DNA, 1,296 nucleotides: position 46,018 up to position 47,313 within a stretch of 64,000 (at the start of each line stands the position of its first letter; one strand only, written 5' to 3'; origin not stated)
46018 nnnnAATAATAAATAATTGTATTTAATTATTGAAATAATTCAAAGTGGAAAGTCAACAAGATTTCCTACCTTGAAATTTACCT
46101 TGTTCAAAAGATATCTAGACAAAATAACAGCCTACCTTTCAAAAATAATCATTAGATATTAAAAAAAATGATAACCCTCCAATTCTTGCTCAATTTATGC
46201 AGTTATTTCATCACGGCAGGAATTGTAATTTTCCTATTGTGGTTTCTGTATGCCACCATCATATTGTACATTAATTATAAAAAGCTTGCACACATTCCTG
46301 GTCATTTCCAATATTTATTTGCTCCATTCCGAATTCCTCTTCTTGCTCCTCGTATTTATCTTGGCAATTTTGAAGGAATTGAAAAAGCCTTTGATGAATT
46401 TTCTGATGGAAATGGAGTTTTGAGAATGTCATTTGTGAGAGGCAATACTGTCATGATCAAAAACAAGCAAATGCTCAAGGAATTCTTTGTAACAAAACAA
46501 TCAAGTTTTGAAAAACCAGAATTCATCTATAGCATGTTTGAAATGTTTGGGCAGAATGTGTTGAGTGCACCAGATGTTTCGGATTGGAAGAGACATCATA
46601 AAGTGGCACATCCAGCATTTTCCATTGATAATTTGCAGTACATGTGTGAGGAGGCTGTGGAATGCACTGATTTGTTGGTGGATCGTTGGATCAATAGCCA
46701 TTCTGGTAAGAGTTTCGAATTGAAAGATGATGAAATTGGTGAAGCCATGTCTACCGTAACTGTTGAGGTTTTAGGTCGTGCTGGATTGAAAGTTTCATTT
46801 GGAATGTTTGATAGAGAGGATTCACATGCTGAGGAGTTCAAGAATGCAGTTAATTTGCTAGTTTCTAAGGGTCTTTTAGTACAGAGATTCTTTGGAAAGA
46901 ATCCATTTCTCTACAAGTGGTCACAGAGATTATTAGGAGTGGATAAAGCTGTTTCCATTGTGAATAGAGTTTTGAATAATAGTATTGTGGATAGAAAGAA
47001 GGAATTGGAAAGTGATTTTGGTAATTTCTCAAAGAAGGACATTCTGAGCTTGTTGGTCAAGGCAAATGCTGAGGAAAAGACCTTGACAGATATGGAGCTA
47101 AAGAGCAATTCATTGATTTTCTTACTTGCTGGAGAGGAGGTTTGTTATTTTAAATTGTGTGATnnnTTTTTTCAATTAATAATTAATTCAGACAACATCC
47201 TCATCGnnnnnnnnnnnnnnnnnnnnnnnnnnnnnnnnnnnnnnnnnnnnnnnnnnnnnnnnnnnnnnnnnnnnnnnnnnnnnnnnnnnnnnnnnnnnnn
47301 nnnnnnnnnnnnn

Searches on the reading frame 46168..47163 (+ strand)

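Call 15: search_protein_families(library=pfam, proteins=[window:46168-47163:+], max_evalue=0.001)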
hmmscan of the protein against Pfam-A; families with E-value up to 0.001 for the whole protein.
window:46168-47163:+ (332 aa): 1 family
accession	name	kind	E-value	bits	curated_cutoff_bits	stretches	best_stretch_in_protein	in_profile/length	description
PF00067.27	p450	-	1.1e-17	64.4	22.8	1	73-323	24-275/462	Cytochrome P450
